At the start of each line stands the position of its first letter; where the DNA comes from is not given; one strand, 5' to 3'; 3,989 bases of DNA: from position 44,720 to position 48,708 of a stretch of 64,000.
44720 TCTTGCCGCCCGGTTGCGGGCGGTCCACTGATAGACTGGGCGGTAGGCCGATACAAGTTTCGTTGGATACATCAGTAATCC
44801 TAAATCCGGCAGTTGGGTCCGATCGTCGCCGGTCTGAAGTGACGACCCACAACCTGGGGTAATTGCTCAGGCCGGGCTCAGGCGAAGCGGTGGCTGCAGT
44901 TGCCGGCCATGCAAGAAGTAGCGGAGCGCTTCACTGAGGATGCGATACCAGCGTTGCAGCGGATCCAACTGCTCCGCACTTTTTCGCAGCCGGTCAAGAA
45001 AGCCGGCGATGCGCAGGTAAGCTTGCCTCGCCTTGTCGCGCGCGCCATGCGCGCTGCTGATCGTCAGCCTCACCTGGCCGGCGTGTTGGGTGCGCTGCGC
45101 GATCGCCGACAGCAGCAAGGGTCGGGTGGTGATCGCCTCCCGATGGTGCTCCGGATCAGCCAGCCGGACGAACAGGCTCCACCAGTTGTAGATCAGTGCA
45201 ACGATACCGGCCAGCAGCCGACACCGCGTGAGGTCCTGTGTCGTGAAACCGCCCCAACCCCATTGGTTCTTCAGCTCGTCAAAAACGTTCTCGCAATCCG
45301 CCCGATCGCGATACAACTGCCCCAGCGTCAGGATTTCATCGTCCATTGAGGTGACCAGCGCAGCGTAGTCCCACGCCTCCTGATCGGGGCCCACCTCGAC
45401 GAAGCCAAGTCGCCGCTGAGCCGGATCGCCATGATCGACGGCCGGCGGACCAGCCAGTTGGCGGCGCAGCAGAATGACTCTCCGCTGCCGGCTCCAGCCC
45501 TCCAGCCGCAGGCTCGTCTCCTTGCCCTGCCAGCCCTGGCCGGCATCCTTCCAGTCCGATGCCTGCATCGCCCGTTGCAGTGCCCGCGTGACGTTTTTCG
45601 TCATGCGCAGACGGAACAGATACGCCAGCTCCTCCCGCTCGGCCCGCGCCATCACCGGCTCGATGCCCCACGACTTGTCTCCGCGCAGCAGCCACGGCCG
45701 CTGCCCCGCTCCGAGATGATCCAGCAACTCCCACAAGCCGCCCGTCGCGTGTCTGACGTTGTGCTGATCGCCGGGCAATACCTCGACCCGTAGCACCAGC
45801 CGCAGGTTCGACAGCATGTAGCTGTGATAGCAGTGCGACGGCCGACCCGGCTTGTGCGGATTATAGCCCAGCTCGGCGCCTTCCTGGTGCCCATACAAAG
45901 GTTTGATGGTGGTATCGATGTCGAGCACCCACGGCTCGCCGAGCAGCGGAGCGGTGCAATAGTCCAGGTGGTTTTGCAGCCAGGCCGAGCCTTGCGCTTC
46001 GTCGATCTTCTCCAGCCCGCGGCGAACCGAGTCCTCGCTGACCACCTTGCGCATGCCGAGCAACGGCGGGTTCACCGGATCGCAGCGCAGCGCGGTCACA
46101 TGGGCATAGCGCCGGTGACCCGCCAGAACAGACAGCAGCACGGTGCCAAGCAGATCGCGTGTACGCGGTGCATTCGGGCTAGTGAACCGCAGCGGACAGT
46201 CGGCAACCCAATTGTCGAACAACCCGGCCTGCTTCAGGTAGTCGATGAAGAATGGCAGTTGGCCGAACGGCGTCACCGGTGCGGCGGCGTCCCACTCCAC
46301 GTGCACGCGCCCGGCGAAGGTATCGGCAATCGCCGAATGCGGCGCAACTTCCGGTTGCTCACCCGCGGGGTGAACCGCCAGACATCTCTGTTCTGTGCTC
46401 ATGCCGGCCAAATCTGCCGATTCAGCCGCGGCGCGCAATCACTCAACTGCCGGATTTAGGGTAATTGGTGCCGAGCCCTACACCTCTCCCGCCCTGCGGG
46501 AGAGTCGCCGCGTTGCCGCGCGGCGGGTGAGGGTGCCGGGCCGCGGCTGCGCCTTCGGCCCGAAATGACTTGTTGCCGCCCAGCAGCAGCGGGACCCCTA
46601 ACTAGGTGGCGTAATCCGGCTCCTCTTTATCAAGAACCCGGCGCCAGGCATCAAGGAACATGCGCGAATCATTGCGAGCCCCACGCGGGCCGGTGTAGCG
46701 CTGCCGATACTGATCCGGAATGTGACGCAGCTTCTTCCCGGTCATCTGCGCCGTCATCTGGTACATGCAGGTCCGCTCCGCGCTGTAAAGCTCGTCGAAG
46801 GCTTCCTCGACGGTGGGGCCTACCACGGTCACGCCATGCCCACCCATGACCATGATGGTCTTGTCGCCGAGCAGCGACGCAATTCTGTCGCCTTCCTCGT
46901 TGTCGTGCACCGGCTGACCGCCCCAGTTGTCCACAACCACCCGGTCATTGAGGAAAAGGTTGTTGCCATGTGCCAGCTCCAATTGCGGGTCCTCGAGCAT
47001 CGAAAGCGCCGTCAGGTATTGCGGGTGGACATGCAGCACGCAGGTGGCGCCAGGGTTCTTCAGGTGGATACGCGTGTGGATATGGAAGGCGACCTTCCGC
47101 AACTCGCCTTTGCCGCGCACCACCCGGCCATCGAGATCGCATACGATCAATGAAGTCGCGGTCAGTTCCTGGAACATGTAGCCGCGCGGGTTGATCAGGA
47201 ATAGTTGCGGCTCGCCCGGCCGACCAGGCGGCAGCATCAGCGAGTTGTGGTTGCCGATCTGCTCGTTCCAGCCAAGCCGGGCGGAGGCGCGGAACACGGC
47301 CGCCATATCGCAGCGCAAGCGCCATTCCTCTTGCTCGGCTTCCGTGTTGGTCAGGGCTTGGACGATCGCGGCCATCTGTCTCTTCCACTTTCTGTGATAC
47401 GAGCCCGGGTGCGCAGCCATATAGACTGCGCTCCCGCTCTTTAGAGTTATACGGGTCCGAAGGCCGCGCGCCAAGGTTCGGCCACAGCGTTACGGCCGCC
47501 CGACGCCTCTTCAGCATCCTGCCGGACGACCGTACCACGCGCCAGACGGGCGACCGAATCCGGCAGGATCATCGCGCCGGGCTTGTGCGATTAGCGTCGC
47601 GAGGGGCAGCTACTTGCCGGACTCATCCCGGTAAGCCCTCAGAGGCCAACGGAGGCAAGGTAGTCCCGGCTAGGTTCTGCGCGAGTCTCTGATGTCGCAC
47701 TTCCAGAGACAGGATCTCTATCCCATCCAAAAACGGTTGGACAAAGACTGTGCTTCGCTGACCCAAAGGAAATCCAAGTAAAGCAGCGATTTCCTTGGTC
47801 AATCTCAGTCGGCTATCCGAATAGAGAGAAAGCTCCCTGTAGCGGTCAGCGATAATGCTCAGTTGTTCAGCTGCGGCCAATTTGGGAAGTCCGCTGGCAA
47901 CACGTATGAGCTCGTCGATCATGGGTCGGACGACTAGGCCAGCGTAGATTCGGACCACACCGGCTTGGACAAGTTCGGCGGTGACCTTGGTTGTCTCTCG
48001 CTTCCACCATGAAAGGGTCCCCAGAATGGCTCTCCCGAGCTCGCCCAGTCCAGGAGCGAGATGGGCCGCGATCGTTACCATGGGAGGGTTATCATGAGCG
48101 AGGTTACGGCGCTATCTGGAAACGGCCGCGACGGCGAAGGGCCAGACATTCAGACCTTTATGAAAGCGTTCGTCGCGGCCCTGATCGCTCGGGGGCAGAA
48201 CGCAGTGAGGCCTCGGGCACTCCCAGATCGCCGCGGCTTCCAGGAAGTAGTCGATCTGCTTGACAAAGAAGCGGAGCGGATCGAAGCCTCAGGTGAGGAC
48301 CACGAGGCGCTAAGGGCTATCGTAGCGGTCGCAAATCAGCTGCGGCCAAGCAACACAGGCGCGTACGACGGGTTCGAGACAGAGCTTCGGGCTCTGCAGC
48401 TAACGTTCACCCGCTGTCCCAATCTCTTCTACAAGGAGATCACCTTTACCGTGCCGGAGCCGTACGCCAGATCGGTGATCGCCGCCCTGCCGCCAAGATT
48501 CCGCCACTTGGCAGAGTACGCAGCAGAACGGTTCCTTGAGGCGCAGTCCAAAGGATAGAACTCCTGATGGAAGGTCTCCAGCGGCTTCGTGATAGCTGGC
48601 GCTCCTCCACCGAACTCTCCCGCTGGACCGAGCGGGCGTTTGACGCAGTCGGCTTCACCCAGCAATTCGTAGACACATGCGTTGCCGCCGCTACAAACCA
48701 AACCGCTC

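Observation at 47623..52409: Low-GC 4.8-kb island: regulator-like ORF, unknown ORF, SAMHD1/dGTPase-like HD protein and PRTase-like ORF; candidate unassigned nucleotide-targeting (defence-type) module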

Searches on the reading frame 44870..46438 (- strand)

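Call 96: search_protein_families(library=ncbifam, max_evalue=1e-10, proteins=[window:44870-46438:-])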
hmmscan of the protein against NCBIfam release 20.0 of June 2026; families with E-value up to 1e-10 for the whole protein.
window:44870-46438:- (523 aa): 1 family
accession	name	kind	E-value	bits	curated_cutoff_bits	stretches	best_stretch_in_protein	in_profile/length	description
NF033539.1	transpos_IS1380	equivalog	3.5e-41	141.2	180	1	89-463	43-418/419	IS1380 family transposase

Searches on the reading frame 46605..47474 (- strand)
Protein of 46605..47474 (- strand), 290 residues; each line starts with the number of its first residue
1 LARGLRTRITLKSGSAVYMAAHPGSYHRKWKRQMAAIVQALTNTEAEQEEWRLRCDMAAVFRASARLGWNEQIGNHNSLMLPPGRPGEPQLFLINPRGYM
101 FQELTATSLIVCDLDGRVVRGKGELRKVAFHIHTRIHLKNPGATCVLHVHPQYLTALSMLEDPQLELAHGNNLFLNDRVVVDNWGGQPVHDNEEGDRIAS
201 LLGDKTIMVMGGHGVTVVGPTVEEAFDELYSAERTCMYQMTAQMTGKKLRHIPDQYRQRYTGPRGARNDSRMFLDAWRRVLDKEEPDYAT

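Call 96: search_protein_families(library=ncbifam, max_evalue=1e-10, proteins=[window:46605-47474:-])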
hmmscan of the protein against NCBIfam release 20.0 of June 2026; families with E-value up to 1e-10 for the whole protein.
window:46605-47474:- (290 aa): 9 families
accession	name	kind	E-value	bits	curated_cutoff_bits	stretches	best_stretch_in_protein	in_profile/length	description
NF005068.0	PRK06486.1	equivalog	3.1e-67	226.6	269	1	43-289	16-261/262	aldolase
NF005689.0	PRK07490.1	equivalog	4.3e-55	186.6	260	1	43-289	4-247/248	hypothetical protein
NF005451.0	PRK07044.1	subfamily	5.9e-50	169.7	207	1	40-289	9-255/256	aldolase II superfamily protein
NF004855.0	PRK06208.1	subfamily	1.2e-39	136.3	255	1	30-287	20-271/274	class II aldolase/adducin family protein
NF005484.0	PRK07090.1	equivalog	3.5e-26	92.1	261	1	30-255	8-225/260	aldolase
NF005186.0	PRK06661.1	equivalog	1.8e-18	67.1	339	1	53-253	6-200/235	hypothetical protein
NF005123.0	PRK06557.1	subfamily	2.9e-13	50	251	1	88-250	42-203/223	L-ribulose-5-phosphate 4-epimerase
NF006413.0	PRK08660.1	equivalog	1.1e-12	48.1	203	1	92-246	34-181/184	aldolase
NF053537.1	DhpthDcsPhtC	equivalog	4.5e-11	42.6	200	0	109-256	53-207/232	3,4-dihydroxyphthalate decarboxylase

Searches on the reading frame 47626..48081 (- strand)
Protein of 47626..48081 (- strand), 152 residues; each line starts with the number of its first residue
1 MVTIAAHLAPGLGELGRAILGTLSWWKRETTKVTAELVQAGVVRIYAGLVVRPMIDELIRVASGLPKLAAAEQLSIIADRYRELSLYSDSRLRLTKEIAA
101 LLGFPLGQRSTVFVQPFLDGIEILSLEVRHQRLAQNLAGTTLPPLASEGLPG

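Call 7: search_protein_families(library=pfam, max_evalue=1, proteins=[window:47626-48081:-])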
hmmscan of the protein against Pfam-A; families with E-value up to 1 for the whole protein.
seq(152 aa): 0 families

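Call 8: search_protein_families(library=padloc, max_evalue=1, proteins=[window:47626-48081:-])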
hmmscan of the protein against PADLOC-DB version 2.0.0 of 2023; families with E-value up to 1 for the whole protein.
seq(152 aa): 0 families

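Call 9: search_protein_families(library=ncbifam, max_evalue=1, proteins=[window:47626-48081:-])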
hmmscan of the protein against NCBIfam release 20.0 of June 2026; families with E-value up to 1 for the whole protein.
seq(152 aa): 0 families

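Call 61: search_protein_families(library=pfam, max_evalue=10, proteins=[window:47626-48081:-])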
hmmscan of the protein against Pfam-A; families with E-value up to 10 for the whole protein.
window:47626-48081:- (152 aa): 0 families

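Call 62: search_solved_structures(query=A5, max_evalue=10, show_alignments=2)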
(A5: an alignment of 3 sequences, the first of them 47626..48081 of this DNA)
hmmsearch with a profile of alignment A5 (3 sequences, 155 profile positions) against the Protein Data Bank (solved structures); distinct sequences matched with E-value up to 10: 0.

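Call 111: search_protein_families(library=phrogs, max_evalue=0.01, proteins=[window:47626-48081:-])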
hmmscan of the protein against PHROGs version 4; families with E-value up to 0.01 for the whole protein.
window:47626-48081:- (152 aa): 0 families

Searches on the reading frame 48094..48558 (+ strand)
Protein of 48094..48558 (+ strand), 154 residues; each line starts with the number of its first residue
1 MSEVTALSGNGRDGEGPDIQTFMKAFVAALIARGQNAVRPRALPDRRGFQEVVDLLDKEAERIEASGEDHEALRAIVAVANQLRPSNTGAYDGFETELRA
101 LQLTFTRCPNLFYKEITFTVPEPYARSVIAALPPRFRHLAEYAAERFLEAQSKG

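Call 7: search_protein_families(library=pfam, max_evalue=1, proteins=[window:48094-48555:+])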
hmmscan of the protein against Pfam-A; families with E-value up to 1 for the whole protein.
seq(154 aa): 0 families

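Call 8: search_protein_families(library=padloc, max_evalue=1, proteins=[window:48094-48555:+])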
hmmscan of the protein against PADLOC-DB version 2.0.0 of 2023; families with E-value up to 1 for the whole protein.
seq(154 aa): 0 families

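Call 9: search_protein_families(library=ncbifam, max_evalue=1, proteins=[window:48094-48555:+])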
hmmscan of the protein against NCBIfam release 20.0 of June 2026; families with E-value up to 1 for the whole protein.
seq(154 aa): 0 families

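Call 32: find_homologous_proteins(query=window:48094-48555:+, max_evalue=0.001)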
Query seq(154 aa) (154 aa): 4 proteins with E <= 0.001 among 276 candidates.
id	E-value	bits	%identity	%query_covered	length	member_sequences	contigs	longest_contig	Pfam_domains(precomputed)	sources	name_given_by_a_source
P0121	6.0e-81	287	100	87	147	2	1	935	-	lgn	-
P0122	6.6e-69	248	77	100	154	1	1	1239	-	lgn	-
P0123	1.9e-53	198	64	99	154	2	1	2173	-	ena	-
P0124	5.6e-27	113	50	85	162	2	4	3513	-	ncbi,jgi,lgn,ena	-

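Call 35: find_homologous_proteins(query=A2, max_evalue=0.001)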
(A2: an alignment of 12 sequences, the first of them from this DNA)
Query A2 (12 sequences) (154 aa, profile of the alignment): 71 proteins with E <= 0.001 among 4444 candidates.
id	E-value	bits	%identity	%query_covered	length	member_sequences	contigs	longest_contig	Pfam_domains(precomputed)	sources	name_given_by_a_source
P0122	5.6e-58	213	77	100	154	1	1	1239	-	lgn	-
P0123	1.2e-56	208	64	99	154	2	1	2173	-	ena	-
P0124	1.3e-54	202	50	85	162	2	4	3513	-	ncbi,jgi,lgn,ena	-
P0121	5.4e-52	193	100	87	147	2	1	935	-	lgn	-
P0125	8.2e-46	173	30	86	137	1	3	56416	-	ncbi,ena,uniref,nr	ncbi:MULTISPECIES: hypothetical protein [Microvirga]|uniref:Uncharacterized protein n=2 Tax=Microvir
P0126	3.1e-43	165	32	83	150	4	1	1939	-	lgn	-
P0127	1.3e-41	160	36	84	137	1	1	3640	-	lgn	-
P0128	3.8e-41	158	42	82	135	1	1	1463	-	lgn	-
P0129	4.7e-41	158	39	83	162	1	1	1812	-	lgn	-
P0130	3.2e-40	155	30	84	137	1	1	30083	-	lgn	-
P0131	6.5e-40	154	36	89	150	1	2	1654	-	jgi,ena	-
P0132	1.1e-39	153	38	83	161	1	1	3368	-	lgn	-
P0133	1.2e-39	153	33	86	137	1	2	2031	-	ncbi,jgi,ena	-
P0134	2.6e-39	152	34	83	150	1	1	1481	-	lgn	-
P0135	3.0e-39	152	37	74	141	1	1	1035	-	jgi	jgi:hypothetical protein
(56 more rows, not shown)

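Call 44: find_encoding_contigs(protein=window:48094-48558:+, flank=6000, max_places=4)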
Protein window:48094-48558:+ (154 aa): 3 contigs read that carry it; 3 places shown.
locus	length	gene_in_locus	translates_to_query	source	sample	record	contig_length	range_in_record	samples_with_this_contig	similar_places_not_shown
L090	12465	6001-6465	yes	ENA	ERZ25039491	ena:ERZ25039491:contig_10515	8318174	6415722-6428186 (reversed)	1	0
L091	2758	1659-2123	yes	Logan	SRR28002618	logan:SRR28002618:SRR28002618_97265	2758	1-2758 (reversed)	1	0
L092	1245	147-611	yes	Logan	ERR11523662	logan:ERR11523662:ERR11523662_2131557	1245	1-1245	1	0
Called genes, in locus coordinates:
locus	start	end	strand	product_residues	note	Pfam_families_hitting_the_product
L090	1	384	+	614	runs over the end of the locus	PF01134:GIDA, PF12831:FAD_oxidored, PF13932:SAM_GIDA_C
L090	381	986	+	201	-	PF02527:GidB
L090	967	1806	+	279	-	PF00142:Fer4_NifH (weak), PF02374:ArsA_ATPase (weak), PF06564:CBP_BcsQ (weak), PF09140:MipZ, PF10609:ParA, PF13614:AAA_31, PF01656:CbiA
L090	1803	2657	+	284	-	PF02195:ParB_N, PF17762:HTH_ParB, PF23552:ParB_C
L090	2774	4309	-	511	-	PF13701:DDE_Tnp_1_4, PF01609:DDE_Tnp_1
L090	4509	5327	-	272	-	PF00596:Aldolase_II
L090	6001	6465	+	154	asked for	-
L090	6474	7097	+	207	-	-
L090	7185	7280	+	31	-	-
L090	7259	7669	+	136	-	PF13340:DUF4096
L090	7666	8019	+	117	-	PF01609:DDE_Tnp_1, PF13586:DDE_Tnp_1_2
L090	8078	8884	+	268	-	PF19276:HD_assoc_2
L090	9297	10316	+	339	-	PF24390:PRTase-CE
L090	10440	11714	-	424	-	PF07498:Rho_N, PF07497:Rho_RNA_bind, PF00006:ATP-synt_ab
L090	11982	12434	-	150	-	PF03653:UPF0093, PF05425:CopD (weak)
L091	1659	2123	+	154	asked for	-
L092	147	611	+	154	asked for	-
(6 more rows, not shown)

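Call 46: predict_structure(alignment_id=A3)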
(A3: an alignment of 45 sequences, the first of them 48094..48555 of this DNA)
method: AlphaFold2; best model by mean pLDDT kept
length: 154 residues; sequences in the alignment: 45
mean_pLDDT: 88.5   pTM: 0.83
mean pLDDT of the five models: 88.5, 88.1, 87.9, 86.8, 86.4
residues with pLDDT >= 90: 116; 70-90: 21; 50-70: 4; < 50: 13
segments of 3 or more residues with pLDDT < 50: 1-13
pLDDT, mean of each block of 10 residues (from residue 1): 43 65 96 96 97 97 93 94 96 95 84 87 95 91 98 88
secondary structure, 60 per line:
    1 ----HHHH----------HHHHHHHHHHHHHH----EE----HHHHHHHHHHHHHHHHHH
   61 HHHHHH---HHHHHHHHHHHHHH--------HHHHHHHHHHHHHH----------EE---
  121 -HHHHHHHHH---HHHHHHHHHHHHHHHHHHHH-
elements in order: H5-8 H19-32 H43-66 H70-83 H92-105 H122-130 H134-153

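Call 50: fold_search(model_id=the predicted structure, library=pdb)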
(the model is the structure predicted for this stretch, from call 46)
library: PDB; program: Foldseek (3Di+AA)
matches with E <= 10: 168; with E <= 0.001: 0
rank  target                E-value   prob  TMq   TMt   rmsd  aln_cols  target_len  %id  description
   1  9jpk_B                5.5e-01  0.09  0.17  0.18  16.3       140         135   18  Crystal structure of DhdR inducer binding domain (released 2024-11-06)
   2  7nvo_Z                1.0e+00  0.09  0.20  0.11  15.8       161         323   12  Human TRiC complex in open state with nanobody bound (released 2022-03-02)
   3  8u5a_A                1.1e+00  0.06  0.20  0.20  15.7       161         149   13  Improving protein expression, stability, and function with ProteinMPNN (released 2024-01-17)
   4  8t8k                  1.4e+00  0.08  0.20  0.18  14.6       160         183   13  Structure of Domain of Unknown Function 507 (DUF507) in Space Group C222(1) (released 2023-08-30)
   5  4irv_B                1.6e+00  0.08  0.21  0.18  15.8       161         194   11  Structure of the Helicobacter pylori CagA Oncogene Bound to the Human Tumor Suppressor Apoptosis-stimulating Protein o (released 2014-01-15)
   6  4irv_A                1.7e+00  0.08  0.22  0.18  15.6       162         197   11  Structure of the Helicobacter pylori CagA Oncogene Bound to the Human Tumor Suppressor Apoptosis-stimulating Protein o (released 2014-01-15)
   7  9jpj_D                1.8e+00  0.05  0.15  0.13  15.5       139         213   19  Crystal structure of DhdR in complex with DNA (released 2024-11-06)
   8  4irv_D                2.0e+00  0.08  0.21  0.17  14.7       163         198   10  Structure of the Helicobacter pylori CagA Oncogene Bound to the Human Tumor Suppressor Apoptosis-stimulating Protein o (released 2014-01-15)
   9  1cnt_4                2.4e+00  0.12  0.27  0.31  13.7       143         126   10  CILIARY NEUROTROPHIC FACTOR (released 1997-03-26)
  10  5gxo_A                2.5e+00  0.04  0.20  0.16  16.4       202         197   11  Discovery of a compound that activates SIRT3 to deacetylate Manganese Superoxide Dismutase (released 2017-08-09)
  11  7ydq                  2.6e+00  0.04  0.20  0.08  17.5       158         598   14  Structure of PfNT1(Y190A)-GFP in complex with GSK4 (released 2023-04-26)
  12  9kcs                  2.8e+00  0.07  0.17  0.07   9.9       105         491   10  Crystal structure of Tagatose 4-epimerase with one glycerol from Thermoprotei archaeon (released 2025-11-05)
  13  3ise_W                2.8e+00  0.04  0.18  0.18  13.0       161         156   14  Structure of mineralized Bfrb (double soak) from Pseudomonas aeruginosa to 2.8A Resolution (released 2010-02-02)
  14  9s99_B                3.1e+00  0.03  0.19  0.15  19.0       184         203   15  CdvB2 filament - high twist, class B (released 2026-01-28)
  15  5agx_B                3.1e+00  0.03  0.15  0.16  15.6       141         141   13  Bcl-2 alpha beta-1 LINEAR complex (released 2015-09-09)
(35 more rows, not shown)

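Call 87: fold_search(model_id=the predicted structure, library=viral)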
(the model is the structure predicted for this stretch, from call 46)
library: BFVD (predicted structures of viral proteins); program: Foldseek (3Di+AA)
matches with E <= 10: 234; with E <= 0.001: 0
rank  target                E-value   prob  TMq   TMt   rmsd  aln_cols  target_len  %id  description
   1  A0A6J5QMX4            7.0e-01  0.13  0.24  0.05  16.2       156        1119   13  Uncharacterized protein [uncultured Caudovirales phage]
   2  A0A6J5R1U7            8.1e-01  0.23  0.30  0.34  19.4       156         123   13  Uncharacterized protein [uncultured Caudovirales phage]
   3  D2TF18                8.1e-01  0.08  0.21  0.21  12.9       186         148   11  (no name in the UniProt tables at hand)
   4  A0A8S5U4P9            8.6e-01  0.07  0.16  0.16  11.3       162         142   14  Uncharacterized protein [Siphoviridae sp. ctPUt3]
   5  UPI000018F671         9.0e-01  0.08  0.21  0.09  13.8       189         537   12  (no name look-up for this kind of identifier)
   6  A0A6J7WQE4            1.0e+00  0.12  0.23  0.19  13.8       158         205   11  Uncharacterized protein [uncultured Caudovirales phage]
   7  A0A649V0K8            1.5e+00  0.14  0.24  0.30  13.9       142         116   13  (no name in the UniProt tables at hand)
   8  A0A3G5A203            1.6e+00  0.12  0.26  0.13  16.6       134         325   10  Uncharacterized protein [Gaeavirus sp.]
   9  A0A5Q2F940            1.7e+00  0.08  0.22  0.19  15.0       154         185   18  (no name in the UniProt tables at hand)
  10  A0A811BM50            1.7e+00  0.05  0.21  0.06  18.9       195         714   13  Uncharacterized protein [Pandoravirus japonicus]
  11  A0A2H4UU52            1.7e+00  0.03  0.16  0.08  14.5       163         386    9  Uncharacterized protein [Bodo saltans virus]
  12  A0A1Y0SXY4            1.8e+00  0.20  0.33  0.43   7.8       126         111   16  Uncharacterized protein [Pseudomonas phage Noxifer]
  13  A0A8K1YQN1            1.8e+00  0.09  0.19  0.12  13.8       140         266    7  Uncharacterized protein [Xiangshan orthomyxo-like virus]
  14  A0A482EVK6            1.8e+00  0.05  0.19  0.18  12.9       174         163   13  Uncharacterized protein [Helicoverpa armigera nucleopolyhedrovirus]
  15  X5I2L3                1.8e+00  0.02  0.14  0.10  16.1       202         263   13  Uncharacterized protein [Pseudomonas phage KPP25]
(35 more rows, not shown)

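Call 111: search_protein_families(library=phrogs, max_evalue=0.01, proteins=[window:48094-48555:+])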
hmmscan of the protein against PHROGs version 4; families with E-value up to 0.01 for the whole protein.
window:48094-48555:+ (154 aa): 0 families
